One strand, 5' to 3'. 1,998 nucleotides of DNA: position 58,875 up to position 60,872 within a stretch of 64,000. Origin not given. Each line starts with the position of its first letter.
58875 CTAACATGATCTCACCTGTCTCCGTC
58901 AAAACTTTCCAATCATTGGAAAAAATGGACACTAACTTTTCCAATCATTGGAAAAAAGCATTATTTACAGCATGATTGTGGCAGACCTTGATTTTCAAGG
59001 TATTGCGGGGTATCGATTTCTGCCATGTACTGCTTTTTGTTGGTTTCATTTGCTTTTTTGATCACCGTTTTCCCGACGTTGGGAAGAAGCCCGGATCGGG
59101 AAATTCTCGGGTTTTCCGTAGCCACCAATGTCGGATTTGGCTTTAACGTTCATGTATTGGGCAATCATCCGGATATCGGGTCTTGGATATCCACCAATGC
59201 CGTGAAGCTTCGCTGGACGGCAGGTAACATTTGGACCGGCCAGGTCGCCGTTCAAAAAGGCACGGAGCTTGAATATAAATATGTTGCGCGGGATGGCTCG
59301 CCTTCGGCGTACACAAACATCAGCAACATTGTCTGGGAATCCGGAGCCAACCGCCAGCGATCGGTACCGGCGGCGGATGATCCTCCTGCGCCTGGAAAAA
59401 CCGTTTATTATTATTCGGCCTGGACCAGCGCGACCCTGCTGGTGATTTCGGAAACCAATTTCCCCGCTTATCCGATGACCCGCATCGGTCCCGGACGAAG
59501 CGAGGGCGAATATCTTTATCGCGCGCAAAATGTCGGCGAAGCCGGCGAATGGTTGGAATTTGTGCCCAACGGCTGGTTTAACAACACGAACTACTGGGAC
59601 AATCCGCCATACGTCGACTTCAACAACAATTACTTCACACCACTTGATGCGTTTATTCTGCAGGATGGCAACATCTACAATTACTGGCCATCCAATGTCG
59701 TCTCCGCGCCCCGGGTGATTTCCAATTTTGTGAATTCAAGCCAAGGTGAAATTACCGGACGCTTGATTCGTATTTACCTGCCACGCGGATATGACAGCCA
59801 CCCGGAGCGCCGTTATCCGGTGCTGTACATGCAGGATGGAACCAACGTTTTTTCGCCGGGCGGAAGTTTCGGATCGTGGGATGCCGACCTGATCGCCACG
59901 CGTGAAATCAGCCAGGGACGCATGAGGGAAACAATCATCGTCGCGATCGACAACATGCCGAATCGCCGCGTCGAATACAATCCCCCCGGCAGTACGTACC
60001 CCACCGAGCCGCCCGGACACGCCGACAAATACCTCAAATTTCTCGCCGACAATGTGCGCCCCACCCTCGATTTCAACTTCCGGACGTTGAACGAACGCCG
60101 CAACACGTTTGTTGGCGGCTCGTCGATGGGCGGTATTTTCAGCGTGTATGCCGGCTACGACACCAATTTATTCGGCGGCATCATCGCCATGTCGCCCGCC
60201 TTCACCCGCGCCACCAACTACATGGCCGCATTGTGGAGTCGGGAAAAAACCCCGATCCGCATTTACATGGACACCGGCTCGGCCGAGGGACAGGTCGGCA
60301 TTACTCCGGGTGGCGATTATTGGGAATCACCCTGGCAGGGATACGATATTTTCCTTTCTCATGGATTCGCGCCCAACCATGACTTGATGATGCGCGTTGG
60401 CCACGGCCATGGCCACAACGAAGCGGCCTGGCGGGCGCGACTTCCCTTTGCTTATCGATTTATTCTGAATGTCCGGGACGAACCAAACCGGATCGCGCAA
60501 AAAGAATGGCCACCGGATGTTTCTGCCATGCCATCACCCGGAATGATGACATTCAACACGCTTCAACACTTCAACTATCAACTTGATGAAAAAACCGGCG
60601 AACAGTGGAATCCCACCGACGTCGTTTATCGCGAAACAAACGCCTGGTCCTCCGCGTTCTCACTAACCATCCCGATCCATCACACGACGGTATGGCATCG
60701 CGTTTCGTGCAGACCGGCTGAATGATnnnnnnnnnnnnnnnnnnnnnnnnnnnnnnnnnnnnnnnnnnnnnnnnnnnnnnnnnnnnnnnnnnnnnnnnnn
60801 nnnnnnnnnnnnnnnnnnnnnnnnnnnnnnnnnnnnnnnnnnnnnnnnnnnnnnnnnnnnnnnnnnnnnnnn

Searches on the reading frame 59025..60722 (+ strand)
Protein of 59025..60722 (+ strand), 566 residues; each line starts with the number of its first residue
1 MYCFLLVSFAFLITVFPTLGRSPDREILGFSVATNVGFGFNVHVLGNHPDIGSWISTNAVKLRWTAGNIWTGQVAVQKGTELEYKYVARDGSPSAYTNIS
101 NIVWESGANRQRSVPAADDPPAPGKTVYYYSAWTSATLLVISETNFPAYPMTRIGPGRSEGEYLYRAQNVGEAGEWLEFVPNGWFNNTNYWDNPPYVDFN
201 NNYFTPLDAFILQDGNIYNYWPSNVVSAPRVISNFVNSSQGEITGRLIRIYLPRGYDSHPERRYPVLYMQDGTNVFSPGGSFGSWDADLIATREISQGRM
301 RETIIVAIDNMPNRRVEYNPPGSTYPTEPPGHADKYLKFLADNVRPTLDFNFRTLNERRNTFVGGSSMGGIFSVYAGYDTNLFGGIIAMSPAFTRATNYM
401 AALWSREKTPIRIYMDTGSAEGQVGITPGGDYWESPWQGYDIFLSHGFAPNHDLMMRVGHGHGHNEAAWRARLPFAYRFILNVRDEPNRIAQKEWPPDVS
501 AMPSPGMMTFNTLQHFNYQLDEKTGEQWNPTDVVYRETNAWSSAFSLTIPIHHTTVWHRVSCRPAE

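Call 26: search_protein_families(library=pfam, proteins=[window:59025-60722:+], max_evalue=0.0001)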
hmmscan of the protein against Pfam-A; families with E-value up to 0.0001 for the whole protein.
window:59025-60722:+ (566 aa): 2 families
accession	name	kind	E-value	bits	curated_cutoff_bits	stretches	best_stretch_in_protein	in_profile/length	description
PF00756.26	Esterase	-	1.8e-21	77.5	22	1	248-466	10-194/251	Putative esterase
PF00686.25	CBM_20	-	4.7e-16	58.8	23.3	1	30-117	6-90/97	Starch binding domain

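Call 73: search_solved_structures(query=window:59025-60722:+, max_evalue=0.00001)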
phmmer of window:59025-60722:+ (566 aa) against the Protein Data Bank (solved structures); distinct sequences matched with E-value up to 0.00001: 13.
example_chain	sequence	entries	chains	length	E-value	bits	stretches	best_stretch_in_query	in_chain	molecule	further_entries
6mot_A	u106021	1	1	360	6.3e-10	41.6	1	247-374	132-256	Isoamylase N-terminal domain protein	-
6mou_A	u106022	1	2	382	7.3e-10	41.4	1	247-374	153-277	Isoamylase N-terminal domain protein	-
8z91_A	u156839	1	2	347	4.9e-09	38.7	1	240-393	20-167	Esterase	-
5cxu_A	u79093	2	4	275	5.2e-09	38.6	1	243-392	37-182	ferulic acid esterase AmCE1/Fae1A | ferulic acid esterase, AmCE1/Fae1A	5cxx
7b5v_A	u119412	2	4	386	7.6e-09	38.1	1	246-382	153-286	Carbohydrate Esterase family 1 protein with an N-terminal carbohydrate binding module fami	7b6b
6ne9_A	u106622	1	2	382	2e-07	33.4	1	246-378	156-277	Isoamylase protein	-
5vol_A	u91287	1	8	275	2.7e-07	33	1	245-392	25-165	Putative esterase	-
6rzo_A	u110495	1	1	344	1e-06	31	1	243-393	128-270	Ferulic acid esterase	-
6rzo_B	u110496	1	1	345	1.1e-06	31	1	243-393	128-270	Ferulic acid esterase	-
6rzn_A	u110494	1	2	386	5.6e-06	28.6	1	245-373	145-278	Ferulic acid esterase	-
8bbp_A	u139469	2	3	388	5.7e-06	28.6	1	245-373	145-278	Ferulic acid esterase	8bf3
8bbp_B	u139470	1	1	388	6e-06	28.5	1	245-373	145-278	Ferulic acid esterase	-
1jjf_A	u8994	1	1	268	8.4e-06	28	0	242-381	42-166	ENDO-1,4-BETA-XYLANASE Z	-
